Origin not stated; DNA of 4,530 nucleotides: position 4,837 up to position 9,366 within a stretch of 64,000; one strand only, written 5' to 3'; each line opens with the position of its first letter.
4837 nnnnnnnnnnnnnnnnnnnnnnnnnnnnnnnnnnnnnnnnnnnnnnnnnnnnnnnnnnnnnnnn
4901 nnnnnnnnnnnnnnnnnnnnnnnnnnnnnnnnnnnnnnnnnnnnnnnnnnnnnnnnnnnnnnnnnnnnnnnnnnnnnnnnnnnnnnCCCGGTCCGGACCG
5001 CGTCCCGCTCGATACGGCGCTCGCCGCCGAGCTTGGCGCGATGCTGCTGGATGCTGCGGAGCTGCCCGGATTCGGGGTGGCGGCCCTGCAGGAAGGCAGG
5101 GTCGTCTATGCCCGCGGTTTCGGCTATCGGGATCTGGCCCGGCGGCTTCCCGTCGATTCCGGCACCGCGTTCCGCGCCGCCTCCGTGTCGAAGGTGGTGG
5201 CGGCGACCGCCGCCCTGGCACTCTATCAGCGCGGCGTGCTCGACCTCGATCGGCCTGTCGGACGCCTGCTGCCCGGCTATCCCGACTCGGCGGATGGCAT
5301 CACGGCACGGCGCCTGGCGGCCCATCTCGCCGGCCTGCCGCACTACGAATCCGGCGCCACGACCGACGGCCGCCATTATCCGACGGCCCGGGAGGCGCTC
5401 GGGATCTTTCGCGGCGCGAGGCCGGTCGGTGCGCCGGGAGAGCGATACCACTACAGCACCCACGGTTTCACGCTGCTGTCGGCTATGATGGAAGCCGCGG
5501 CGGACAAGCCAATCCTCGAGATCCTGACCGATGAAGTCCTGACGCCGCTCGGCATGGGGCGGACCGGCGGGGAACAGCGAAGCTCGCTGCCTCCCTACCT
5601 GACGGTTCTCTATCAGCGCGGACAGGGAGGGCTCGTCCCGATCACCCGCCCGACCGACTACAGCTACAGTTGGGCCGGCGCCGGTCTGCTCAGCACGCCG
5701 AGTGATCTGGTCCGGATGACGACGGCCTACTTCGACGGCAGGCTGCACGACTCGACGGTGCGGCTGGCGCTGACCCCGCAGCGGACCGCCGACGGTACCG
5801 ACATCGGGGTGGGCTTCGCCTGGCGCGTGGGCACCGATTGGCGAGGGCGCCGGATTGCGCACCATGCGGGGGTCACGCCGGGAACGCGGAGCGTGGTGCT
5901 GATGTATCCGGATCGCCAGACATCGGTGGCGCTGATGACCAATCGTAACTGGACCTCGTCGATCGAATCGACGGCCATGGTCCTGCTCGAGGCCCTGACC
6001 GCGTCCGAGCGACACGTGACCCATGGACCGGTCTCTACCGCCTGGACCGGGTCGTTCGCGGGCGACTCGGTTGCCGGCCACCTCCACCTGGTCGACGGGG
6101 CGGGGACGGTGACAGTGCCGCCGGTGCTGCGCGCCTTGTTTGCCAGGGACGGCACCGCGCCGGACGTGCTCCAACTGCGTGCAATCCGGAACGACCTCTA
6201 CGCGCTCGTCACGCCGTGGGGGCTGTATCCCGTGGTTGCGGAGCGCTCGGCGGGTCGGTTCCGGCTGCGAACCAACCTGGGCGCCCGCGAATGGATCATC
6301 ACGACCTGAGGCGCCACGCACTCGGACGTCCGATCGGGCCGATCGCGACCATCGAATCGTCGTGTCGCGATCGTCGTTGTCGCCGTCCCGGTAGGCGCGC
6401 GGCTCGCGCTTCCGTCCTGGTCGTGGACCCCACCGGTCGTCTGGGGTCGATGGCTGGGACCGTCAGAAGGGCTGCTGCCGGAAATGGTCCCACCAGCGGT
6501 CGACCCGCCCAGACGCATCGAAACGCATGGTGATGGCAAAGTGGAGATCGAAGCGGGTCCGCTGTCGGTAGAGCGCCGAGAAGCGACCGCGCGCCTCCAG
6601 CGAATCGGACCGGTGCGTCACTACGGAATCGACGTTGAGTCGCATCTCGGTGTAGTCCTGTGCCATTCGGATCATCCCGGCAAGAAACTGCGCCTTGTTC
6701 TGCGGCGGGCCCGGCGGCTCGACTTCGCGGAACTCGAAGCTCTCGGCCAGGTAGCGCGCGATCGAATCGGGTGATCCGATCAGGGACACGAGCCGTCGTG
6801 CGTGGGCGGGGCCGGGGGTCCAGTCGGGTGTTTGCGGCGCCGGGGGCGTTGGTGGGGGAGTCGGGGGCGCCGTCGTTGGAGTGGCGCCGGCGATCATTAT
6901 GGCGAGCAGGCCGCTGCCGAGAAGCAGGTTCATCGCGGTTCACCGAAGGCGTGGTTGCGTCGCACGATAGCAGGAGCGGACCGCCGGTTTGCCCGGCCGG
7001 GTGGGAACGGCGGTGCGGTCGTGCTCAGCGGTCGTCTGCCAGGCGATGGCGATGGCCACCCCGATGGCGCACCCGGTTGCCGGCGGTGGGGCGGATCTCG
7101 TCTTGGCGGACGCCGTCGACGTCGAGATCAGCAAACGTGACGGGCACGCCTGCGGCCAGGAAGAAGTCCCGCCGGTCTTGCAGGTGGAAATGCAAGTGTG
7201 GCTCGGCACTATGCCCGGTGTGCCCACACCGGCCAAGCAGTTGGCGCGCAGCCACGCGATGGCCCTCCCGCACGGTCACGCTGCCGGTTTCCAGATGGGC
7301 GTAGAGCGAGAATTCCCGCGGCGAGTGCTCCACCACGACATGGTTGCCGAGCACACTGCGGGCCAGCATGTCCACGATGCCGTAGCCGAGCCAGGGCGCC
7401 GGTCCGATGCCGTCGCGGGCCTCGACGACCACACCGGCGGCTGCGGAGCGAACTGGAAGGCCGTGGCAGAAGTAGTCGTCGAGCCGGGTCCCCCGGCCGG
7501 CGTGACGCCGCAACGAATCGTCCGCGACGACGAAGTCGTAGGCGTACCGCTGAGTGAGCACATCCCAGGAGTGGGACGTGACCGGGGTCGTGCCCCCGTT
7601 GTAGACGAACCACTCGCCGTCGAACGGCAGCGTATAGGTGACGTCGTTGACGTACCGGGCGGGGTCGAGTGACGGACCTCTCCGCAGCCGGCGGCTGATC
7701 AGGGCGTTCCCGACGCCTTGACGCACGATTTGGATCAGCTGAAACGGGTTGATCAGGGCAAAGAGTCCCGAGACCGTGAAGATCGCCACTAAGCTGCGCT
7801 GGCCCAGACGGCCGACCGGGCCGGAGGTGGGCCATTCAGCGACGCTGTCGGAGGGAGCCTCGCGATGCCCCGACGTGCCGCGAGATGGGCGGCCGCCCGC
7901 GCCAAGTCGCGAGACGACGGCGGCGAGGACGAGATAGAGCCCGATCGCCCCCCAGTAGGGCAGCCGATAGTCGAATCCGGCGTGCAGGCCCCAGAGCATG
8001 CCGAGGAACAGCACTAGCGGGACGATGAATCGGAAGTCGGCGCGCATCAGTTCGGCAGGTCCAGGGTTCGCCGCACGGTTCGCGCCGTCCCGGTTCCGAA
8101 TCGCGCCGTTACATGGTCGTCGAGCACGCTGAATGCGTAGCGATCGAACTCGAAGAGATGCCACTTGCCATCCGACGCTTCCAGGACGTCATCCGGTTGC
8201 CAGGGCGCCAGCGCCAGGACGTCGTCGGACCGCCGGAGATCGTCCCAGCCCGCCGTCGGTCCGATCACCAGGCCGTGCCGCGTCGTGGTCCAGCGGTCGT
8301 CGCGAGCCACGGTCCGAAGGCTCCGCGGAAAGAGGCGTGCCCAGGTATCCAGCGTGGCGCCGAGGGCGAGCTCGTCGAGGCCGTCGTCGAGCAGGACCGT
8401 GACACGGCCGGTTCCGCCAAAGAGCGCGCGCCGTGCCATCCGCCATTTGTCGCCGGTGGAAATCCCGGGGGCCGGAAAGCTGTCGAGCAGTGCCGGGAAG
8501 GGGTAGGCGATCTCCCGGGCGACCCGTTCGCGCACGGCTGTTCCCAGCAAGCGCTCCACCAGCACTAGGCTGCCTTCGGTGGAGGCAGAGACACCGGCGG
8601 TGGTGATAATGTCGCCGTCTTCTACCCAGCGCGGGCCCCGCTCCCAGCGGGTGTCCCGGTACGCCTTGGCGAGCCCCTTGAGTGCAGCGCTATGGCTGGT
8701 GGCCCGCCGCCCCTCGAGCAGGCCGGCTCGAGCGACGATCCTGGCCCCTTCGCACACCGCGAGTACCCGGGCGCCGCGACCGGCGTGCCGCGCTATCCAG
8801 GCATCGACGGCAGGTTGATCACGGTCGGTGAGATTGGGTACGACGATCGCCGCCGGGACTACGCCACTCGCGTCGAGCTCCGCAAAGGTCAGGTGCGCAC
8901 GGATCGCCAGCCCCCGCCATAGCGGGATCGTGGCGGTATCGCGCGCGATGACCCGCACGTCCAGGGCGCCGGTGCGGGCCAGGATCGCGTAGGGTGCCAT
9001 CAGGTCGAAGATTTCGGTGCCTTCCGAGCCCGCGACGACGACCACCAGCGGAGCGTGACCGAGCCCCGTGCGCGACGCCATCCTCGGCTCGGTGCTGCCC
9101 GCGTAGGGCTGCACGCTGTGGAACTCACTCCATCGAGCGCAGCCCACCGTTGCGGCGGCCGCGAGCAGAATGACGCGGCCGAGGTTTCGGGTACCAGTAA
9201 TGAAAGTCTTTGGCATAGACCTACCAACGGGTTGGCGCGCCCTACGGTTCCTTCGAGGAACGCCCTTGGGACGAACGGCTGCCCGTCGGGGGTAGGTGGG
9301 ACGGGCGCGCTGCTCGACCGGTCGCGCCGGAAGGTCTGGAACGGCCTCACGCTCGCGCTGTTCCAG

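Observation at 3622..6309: Short YD/RHS-like repeat module fused to an intact beta-lactamase-fold serine hydrolase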

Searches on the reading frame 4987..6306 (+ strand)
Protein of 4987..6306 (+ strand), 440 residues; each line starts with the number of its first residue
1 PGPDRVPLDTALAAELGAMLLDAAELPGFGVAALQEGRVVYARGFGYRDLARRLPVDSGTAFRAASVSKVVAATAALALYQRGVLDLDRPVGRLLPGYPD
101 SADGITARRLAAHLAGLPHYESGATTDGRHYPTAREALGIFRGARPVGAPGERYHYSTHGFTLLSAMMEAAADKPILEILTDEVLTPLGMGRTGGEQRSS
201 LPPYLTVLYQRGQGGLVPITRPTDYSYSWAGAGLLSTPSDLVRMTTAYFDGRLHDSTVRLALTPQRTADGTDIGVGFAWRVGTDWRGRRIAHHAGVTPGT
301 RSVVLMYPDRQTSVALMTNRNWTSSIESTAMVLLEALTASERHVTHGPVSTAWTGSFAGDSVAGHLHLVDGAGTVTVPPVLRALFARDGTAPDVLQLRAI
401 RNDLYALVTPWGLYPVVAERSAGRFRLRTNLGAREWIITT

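Call 19: find_homologous_proteins(query=window:4987-6306:+, max_evalue=1e-20)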
Query window:4987-6306:+ (440 aa): 128 proteins with E <= 1e-20 among 8000 candidates; the best 120 are listed.
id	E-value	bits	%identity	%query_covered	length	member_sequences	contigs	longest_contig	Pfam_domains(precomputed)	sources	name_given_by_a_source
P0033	6.2e-232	788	83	98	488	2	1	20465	PF00144.30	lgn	-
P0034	5.3e-133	462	53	100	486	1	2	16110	PF00144.30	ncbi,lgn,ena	-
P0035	4.0e-132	460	54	99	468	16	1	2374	PF00144.30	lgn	-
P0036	6.1e-130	452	53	98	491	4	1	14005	PF00144.30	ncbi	-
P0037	3.6e-128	447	52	97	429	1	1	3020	PF00144.30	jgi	jgi:serine beta-lactamase-like protein LACTB, mitochondrial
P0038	9.7e-128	445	53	98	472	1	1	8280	PF00144.30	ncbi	-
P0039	6.6e-125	436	50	98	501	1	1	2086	PF00144.30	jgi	jgi:CubicO group peptidase (beta-lactamase class C family)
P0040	2.6e-122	427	50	99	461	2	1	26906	PF00144.30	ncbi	-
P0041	2.4e-118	414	50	99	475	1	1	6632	PF00144.30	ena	-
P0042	3.2e-117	410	50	98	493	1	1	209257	PF00144.30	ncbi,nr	ncbi:MAG: beta-lactamase family protein [Gemmatimonadaceae bacterium]|nr:beta-lactamase family prote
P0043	1.6e-116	408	52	97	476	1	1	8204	PF13354.13,PF00144.30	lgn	-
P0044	3.6e-115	404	52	98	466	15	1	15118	PF00144.30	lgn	-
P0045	5.4e-115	403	51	98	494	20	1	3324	PF00144.30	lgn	-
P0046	5.5e-115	403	51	98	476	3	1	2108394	PF00144.30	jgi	-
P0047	1.7e-114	401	51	98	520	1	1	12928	PF00144.30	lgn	-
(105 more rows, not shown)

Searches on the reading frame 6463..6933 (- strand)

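Call 13: search_protein_families(library=pfam, proteins=[window:6463-6933:-], max_evalue=0.001)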
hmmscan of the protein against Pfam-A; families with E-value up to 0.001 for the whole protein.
window:6463-6933:- (156 aa): 1 family
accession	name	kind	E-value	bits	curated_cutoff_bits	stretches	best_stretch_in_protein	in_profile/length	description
PF12680.13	SnoaL_2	-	0.00033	21.7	27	1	54-146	12-101/102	SnoaL-like domain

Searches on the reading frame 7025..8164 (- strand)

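Call 13: search_protein_families(library=pfam, proteins=[window:7025-8164:-], max_evalue=0.001)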
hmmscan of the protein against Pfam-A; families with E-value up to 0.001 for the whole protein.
window:7025-8164:- (379 aa): 1 family
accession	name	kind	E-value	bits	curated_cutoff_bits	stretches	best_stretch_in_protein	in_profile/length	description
PF01551.29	Peptidase_M23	-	9e-16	58.3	28.7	1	234-330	12-89/96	Peptidase family M23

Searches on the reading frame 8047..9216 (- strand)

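Call 13: search_protein_families(library=pfam, proteins=[window:8047-9216:-], max_evalue=0.001)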
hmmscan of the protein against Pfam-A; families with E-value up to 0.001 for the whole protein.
window:8047-9216:- (389 aa): 1 family
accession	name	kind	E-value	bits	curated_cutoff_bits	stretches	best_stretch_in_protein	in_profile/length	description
PF01965.30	DJ-1_PfpI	-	2.1e-15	57.4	26.6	1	59-220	4-163/165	DJ-1/PfpI family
